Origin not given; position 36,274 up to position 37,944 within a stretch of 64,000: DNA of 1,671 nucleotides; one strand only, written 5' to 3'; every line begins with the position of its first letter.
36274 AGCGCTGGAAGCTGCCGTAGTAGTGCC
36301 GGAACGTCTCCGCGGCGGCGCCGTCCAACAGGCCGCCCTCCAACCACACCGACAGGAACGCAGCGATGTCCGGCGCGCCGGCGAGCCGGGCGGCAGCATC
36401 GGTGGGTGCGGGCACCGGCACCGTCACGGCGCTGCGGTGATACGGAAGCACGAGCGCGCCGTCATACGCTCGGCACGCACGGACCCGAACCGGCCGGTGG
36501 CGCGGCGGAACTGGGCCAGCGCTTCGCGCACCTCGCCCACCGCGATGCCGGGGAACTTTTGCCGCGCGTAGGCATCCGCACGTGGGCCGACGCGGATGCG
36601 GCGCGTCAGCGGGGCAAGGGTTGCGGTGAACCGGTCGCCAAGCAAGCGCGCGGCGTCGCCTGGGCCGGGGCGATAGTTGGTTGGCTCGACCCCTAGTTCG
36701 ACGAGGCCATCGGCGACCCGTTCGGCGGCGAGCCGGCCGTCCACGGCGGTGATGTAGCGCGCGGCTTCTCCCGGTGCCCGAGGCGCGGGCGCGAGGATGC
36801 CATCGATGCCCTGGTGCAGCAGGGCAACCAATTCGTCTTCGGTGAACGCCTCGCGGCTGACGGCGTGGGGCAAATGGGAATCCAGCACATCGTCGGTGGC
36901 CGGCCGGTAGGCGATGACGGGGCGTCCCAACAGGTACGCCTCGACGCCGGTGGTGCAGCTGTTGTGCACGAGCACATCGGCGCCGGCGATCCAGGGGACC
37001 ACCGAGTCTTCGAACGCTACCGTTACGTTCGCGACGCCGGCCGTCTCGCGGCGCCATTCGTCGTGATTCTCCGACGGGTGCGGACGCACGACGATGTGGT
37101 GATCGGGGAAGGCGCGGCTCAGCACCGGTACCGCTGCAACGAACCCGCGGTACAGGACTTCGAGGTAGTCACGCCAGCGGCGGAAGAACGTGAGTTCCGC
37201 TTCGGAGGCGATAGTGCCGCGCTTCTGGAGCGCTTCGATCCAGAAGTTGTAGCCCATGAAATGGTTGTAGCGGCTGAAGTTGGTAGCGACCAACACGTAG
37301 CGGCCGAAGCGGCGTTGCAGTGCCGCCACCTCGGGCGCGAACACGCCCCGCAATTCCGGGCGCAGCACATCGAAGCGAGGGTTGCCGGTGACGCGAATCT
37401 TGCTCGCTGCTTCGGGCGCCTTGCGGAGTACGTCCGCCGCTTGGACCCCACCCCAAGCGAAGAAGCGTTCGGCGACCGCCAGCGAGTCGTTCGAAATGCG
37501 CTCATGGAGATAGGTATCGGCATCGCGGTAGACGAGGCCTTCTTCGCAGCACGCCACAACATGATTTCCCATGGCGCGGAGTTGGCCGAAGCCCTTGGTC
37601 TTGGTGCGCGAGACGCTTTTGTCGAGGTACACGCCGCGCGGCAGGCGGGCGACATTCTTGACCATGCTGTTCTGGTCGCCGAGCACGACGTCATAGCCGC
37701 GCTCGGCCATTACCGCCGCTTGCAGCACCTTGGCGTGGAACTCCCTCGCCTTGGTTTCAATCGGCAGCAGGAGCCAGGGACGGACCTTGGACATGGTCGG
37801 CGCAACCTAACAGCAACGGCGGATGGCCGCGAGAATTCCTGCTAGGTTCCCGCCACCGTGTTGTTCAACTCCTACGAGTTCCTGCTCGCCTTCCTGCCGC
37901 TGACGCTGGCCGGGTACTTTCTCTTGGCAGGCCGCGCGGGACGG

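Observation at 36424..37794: TIGR04396-like protein as candidate new CMP-nonulosonate (sialyl) transferase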

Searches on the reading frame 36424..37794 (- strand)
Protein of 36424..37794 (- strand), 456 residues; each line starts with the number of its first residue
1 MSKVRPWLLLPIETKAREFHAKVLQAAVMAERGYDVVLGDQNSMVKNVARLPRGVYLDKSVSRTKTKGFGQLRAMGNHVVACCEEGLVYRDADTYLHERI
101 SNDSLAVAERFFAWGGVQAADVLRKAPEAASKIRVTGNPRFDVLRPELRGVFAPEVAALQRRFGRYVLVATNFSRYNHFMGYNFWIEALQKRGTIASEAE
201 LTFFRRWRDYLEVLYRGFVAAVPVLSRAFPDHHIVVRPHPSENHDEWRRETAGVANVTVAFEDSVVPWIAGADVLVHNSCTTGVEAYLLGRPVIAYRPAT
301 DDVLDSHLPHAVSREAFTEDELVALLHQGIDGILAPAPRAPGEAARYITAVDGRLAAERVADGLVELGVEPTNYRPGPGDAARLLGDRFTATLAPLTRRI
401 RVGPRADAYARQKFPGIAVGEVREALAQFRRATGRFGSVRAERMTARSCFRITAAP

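Call 3: search_protein_families(library=ncbifam, proteins=[window:36424-37794:-], max_evalue=1)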
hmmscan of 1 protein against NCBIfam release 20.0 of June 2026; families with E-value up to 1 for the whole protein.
window:36424-37794:- (456 aa): 3 families
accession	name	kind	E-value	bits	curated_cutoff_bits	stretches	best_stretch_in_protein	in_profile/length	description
TIGR04396.2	surf_polysacc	subfamily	2.2e-109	366.5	125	1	8-429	1-426/427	surface carbohydrate biosynthesis protein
NF046086.1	BFO_1060_trans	domain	4.8e-24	85.2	200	1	9-307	3-300/365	BFO_1060 family glycosyltransferase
NF040589.1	CPBP_Synerg_MrtS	equivalog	0.13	12.4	130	1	187-240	74-127/170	Synerg-CTERM system glutamic-type intramembrane protease MrtS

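Call 4: search_protein_families(library=pfam, proteins=[window:36424-37794:-], max_evalue=10)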
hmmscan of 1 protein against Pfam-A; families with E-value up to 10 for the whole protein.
window:36424-37794:- (456 aa): 1 family
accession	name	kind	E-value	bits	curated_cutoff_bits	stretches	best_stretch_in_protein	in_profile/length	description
PF02350.25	Epimerase_2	-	0.025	13.9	30.6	1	118-169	132-186/347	UDP-N-acetylglucosamine 2-epimerase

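Call 12: find_homologous_proteins(query=window:36424-37794:-, max_evalue=0.001)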
Query window:36424-37794:- (456 aa): 1110 proteins with E <= 0.001 among 8000 candidates; the best 120 are listed.
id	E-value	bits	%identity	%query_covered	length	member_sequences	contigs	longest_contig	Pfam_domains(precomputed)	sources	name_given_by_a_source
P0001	1.7e-295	998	98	100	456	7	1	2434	-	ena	-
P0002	4.2e-228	776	76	98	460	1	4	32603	-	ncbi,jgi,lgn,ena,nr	ncbi:MAG: hypothetical protein FJX64_06790 [Alphaproteobacteria bacterium]|nr:hypothetical protein [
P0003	1.5e-194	665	65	98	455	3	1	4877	-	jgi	jgi:surface carbohydrate biosynthesis protein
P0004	2.4e-193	661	64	98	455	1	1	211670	-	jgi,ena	-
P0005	2.6e-193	661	66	99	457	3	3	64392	-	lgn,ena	-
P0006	2.2e-192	658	64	98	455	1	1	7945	-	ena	-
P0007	1.4e-191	656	64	98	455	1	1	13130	-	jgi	-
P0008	2.1e-191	655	64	98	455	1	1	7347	-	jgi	jgi:surface carbohydrate biosynthesis protein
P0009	2.9e-191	654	65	97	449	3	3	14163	-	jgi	jgi:surface carbohydrate biosynthesis protein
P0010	1.3e-189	649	63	98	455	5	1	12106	-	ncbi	-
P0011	1.7e-189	649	63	98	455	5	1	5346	-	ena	-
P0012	4.5e-189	647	64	99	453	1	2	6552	-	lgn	-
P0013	1.8e-188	645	64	99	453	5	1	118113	-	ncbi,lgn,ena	-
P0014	3.9e-187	641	62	98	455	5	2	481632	-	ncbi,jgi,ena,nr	ncbi:MAG: hypothetical protein HOB82_07195 [Alphaproteobacteria bacterium]|jgi:surface carbohydrate 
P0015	7.5e-187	640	63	99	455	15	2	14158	-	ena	-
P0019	7.5e-184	630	63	98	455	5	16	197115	-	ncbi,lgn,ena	-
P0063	1.9e-133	464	47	100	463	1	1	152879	PF02350.26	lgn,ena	-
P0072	2.3e-130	454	48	100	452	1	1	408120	-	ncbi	-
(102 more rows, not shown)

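Call 13: search_solved_structures(query=window:36424-37794:-, max_evalue=10, show_alignments=2)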
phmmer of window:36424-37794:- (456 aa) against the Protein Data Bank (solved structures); distinct sequences matched with E-value up to 10: 0.

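Call 16: find_related_loci(query=A1, collection=genome_contigs, flank=10000)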
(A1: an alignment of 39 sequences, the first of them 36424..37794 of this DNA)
Query A1 (456 aa) in genome_contigs; peptide patterns used: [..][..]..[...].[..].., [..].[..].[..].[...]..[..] (x = any residue, [..] = any of these).
161 stretches matched a pattern; 133 encode a relative of the query (tblastn E <= 1e-3); the best 80 are kept; 80 distinct loci.
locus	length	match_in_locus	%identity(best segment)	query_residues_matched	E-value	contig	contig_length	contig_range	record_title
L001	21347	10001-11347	76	6-454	0e+0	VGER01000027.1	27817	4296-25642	MAG: Alphaproteobacteria bacterium isolate K_Offshore_80m_m2_162 K_Offshore_80m_m2_162_Ga0194132_10003508, whole genome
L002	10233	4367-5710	64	5-452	0e+0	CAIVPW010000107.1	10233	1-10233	MAG: uncultured Alphaproteobacteria bacterium isolate ErkenSummer_bin-2085 genome assembly, contig: bin-2085:107/285, wh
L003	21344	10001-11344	64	5-452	0e+0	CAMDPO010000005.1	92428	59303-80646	MAG: Rhizobium sp. Q54 isolate ZH-13nov19-49 genome assembly, contig: ZH-13nov19-C164, whole genome shotgun sequence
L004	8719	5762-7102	62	5-453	0e+0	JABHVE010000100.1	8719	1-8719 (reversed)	MAG: Alphaproteobacteria bacterium isolate SI047_bin100 k141_65830, whole genome shotgun sequence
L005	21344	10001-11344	63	5-452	8e-180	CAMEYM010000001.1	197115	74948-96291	MAG: Rhizobium sp. Q54 isolate AH-24oct19-21 genome assembly, contig: AH-24oct19-C33, whole genome shotgun sequence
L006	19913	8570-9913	62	5-452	1e-179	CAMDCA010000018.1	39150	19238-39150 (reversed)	MAG: Rhizobium sp. Q54 isolate MaH-09apr19-152 genome assembly, contig: MaH-09apr19-C2152, whole genome shotgun sequence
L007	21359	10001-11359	60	1-454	1e-177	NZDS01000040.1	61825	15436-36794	MAG: Rhodospirillaceae bacterium isolate ARS1032 70985, whole genome shotgun sequence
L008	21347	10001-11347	55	5-453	2e-172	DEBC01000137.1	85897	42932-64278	MAG TPA_asm: Alphaproteobacteria bacterium UBA2966 UBA2966_contig_869, whole genome shotgun sequence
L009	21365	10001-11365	51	1-455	1e-147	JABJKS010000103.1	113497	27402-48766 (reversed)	MAG: Rhodospirillaceae bacterium isolate SI074_bin97 k141_1445831, whole genome shotgun sequence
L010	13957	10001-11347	50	2-454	1e-141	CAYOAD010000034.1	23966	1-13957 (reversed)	MAG TPA_asm: uncultured Rhodospirillaceae bacterium isolate SRP167671_co2_244 genome assembly, contig: NODE_2835_length_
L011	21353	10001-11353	48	2-454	2e-139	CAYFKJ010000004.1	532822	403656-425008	MAG TPA_asm: uncultured Rhodospirillaceae bacterium isolate ERP019367_co1_18 genome assembly, contig: NODE_17_length_532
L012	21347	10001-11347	49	2-454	4e-135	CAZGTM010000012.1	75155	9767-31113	MAG TPA_asm: uncultured Rhodospirillaceae bacterium isolate SRP077602_co8_95 genome assembly, contig: NODE_417_length_75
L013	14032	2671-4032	49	6-453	2e-135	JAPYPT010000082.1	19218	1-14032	MAG: Alphaproteobacteria bacterium isolate PW10.maxbin2.068 PW10_3372_length_19218_cov_9.174555, whole genome shotgun se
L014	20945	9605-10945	50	6-454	2e-133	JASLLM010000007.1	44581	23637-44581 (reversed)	MAG: Alphaproteobacteria bacterium isolate Arabian10_MAG_24 NODE_7_length_44581_cov_9.689511, whole genome shotgun seque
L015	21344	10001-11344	52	7-455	1e-133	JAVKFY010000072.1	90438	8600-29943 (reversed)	MAG: Alphaproteobacteria bacterium isolate F1-TOW-13 k141_17144, whole genome shotgun sequence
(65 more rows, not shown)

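Call 22: predict_structure(alignment_id=A1)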
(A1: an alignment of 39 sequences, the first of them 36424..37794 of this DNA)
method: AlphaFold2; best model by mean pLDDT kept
length: 456 residues; sequences in the alignment: 39
mean_pLDDT: 92.8   pTM: 0.91
mean pLDDT of the five models: 92.8, 92.7, 92.3, 90.9, 90.7
residues with pLDDT >= 90: 348; 70-90: 106; 50-70: 1; < 50: 1
segments of 3 or more residues with pLDDT < 50: none
pLDDT, mean of each block of 10 residues (from residue 1): 87 91 98 96 90 95 93 97 82 87 96 95 96 95 93 95 98 92 90 88 93 97 98 96 94 97 92 95 95 97 91 97 98 95 94 94 95 87 85 82 81 86 96 95 93 90
secondary structure, 60 per line:
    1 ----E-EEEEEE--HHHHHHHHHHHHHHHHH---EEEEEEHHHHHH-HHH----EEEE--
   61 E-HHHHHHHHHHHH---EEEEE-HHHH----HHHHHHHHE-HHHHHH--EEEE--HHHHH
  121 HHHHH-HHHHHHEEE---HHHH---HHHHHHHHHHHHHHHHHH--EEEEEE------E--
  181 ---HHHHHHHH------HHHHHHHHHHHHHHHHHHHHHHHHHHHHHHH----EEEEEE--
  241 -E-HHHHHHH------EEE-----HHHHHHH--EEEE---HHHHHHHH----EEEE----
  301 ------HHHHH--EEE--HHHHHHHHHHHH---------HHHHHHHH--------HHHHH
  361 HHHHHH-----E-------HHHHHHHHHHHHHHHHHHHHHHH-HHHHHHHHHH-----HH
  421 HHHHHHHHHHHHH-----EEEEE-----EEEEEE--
elements in order: E7-12 H15-31 E35-40 H41-46 E55-58 H63-74 E78-82 H84-87 H92-99 H102-107 E110-113 H116-125 H127-132 E133-135 H139-142 H146-163 E166-171 H184-191 H198-228 E233-238 H244-250 E257-259 H265-271 E274-277 H281-288 E293-296 H307-311 E314-316 H319-330 H340-347 H356-366 H380-402 H404-413 H419-433 E439-443 E449-454

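Call 25: fold_search(model_id=the predicted structure, library=pdb)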
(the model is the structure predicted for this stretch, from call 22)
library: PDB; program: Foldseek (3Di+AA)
matches with E <= 10: 1258; with E <= 0.001: 193
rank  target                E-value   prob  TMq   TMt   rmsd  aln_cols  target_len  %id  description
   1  4fkz_B                4.7e-09  1.00  0.48  0.57   7.0       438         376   14  Crystal structure of Bacillus subtilis UDP-GlcNAc 2-epimerase in complex with UDP-GlcNAc and UDP (released 2013-05-08)
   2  7vz6_B                6.1e-09  1.00  0.49  0.61   5.9       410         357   17  The crystal structure of Non-hydrolyzing UDPGlcNAc 2-epimerase in complex with UDP-glucose (released 2022-11-16)
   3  5dld                  6.5e-09  1.00  0.49  0.58   9.3       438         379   16  Crystal Structure of a UDP-N-acetylglucosamine 2-epimerase from Burkholderia vietnamiensis complexed with UDP-GlcNAc and (released 2015-09-30)
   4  7vz6_C                7.2e-09  1.00  0.50  0.61   6.3       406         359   18  The crystal structure of Non-hydrolyzing UDPGlcNAc 2-epimerase in complex with UDP-glucose (released 2022-11-16)
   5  7vz6_D                7.2e-09  1.00  0.50  0.60   5.9       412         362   17  The crystal structure of Non-hydrolyzing UDPGlcNAc 2-epimerase in complex with UDP-glucose (released 2022-11-16)
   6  7vz6_G                8.4e-09  1.00  0.48  0.58   6.2       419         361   16  The crystal structure of Non-hydrolyzing UDPGlcNAc 2-epimerase in complex with UDP-glucose (released 2022-11-16)
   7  7vz6_F                8.4e-09  1.00  0.48  0.58   6.4       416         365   16  The crystal structure of Non-hydrolyzing UDPGlcNAc 2-epimerase in complex with UDP-glucose (released 2022-11-16)
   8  7vz6_H                9.4e-09  1.00  0.50  0.60   5.9       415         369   18  The crystal structure of Non-hydrolyzing UDPGlcNAc 2-epimerase in complex with UDP-glucose (released 2022-11-16)
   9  3dzc_A                1.3e-08  1.00  0.47  0.56   7.2       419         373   14  2.35 Angstrom resolution structure of WecB (VC0917), a UDP-N-acetylglucosamine 2-epimerase from Vibrio cholerae. (released 2008-08-12)
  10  1f6d_A                1.4e-08  1.00  0.50  0.59   7.0       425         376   15  THE STRUCTURE OF UDP-N-ACETYLGLUCOSAMINE 2-EPIMERASE FROM E. COLI. (released 2000-12-13)
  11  7vza_E                1.5e-08  1.00  0.46  0.56   6.9       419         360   16  The crystal structure of Non-hydrolyzing UDPGlcNAc 2-epimerase in complex with UDP (released 2022-11-16)
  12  7vz6_E                1.6e-08  1.00  0.51  0.61   6.0       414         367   17  The crystal structure of Non-hydrolyzing UDPGlcNAc 2-epimerase in complex with UDP-glucose (released 2022-11-16)
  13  7vza_B                1.6e-08  1.00  0.49  0.60   6.2       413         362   18  The crystal structure of Non-hydrolyzing UDPGlcNAc 2-epimerase in complex with UDP (released 2022-11-16)
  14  7vza_D                2.0e-08  1.00  0.50  0.61   6.2       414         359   18  The crystal structure of Non-hydrolyzing UDPGlcNAc 2-epimerase in complex with UDP (released 2022-11-16)
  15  7vza_H                2.2e-08  1.00  0.47  0.58   6.8       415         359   18  The crystal structure of Non-hydrolyzing UDPGlcNAc 2-epimerase in complex with UDP (released 2022-11-16)
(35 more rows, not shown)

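Call 26: find_encoding_contigs(protein=P0072, flank=10000, max_places=2)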
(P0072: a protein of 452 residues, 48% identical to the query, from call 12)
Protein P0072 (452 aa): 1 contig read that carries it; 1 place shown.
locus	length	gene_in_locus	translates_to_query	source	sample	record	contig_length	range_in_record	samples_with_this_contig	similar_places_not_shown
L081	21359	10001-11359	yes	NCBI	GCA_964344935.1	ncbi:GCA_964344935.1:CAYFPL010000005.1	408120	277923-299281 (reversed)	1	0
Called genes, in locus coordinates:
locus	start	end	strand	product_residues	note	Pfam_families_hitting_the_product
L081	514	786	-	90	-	PF01649:Ribosomal_S20p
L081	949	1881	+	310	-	PF02826:2-Hacid_dh_C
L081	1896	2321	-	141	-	PF03061:4HBT (weak)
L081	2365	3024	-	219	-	-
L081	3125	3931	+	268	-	PF00685:Sulfotransfer_1, PF13469:Sulfotransfer_3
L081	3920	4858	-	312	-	PF13489:Methyltransf_23 (weak), PF08241:Methyltransf_11, PF08242:Methyltransf_12 (weak), PF13649:Methyltransf_25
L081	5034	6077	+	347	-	PF13489:Methyltransf_23, PF08241:Methyltransf_11, PF08242:Methyltransf_12 (weak), PF13649:Methyltransf_25 (faint)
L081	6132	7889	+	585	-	PF00664:ABC_membrane, PF00005:ABC_tran, PF02463:SMC_N, PF13555:AAA_29 (weak), PF13304:AAA_21 (faint)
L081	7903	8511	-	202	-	PF08242:Methyltransf_12 (faint)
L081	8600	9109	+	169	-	-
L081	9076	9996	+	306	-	-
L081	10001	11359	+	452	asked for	-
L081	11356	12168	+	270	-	PF00685:Sulfotransfer_1 (weak), PF13469:Sulfotransfer_3 (faint)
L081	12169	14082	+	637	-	PF13522:GATase_6, PF13537:GATase_7, PF00733:Asn_synthase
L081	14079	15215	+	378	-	PF13477:Glyco_trans_4_2, PF13439:Glyco_transf_4 (weak), PF13579:Glyco_trans_4_4, PF20706:GT4-conflict, PF00534:Glycos_transf_1, PF13692:Glyco_trans_1_4, PF13524:Glyco_trans_1_2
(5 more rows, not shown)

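Call 27: search_solved_structures(query=A1, max_evalue=10, show_alignments=3)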
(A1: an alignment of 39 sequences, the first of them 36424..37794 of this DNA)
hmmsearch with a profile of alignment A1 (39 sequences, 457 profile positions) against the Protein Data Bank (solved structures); distinct sequences matched with E-value up to 10: 9.
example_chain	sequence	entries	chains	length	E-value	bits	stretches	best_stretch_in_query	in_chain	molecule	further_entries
2x8y_A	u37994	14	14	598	0.43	12.6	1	148-190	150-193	ANGIOTENSIN CONVERTING ENZYME | ANGIOTENSIN-CONVERTING ENZYME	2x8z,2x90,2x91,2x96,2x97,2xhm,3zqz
9qa0_A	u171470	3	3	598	0.43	12.6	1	148-190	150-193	Angiotensin-converting enzyme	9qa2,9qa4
2x92_A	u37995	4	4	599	0.44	12.6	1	148-190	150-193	ANGIOTENSIN CONVERTING ENZYME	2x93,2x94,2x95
9qa1_A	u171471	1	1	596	0.49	12.4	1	148-190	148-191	Angiotensin-converting enzyme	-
9qa3_A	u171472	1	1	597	0.5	12.4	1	148-190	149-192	Angiotensin-converting enzyme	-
5a2r_A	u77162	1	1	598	0.5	12.4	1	148-190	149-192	ANGIOTENSIN-CONVERTING ENZYME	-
3vh5_A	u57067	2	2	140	0.52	12.3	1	337-433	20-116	CENP-S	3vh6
1j36_A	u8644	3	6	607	0.75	11.8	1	148-190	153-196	angiotensin converting enzyme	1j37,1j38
8fx9_A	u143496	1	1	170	1.4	10.9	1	208-262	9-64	Mycothiol-S-transferase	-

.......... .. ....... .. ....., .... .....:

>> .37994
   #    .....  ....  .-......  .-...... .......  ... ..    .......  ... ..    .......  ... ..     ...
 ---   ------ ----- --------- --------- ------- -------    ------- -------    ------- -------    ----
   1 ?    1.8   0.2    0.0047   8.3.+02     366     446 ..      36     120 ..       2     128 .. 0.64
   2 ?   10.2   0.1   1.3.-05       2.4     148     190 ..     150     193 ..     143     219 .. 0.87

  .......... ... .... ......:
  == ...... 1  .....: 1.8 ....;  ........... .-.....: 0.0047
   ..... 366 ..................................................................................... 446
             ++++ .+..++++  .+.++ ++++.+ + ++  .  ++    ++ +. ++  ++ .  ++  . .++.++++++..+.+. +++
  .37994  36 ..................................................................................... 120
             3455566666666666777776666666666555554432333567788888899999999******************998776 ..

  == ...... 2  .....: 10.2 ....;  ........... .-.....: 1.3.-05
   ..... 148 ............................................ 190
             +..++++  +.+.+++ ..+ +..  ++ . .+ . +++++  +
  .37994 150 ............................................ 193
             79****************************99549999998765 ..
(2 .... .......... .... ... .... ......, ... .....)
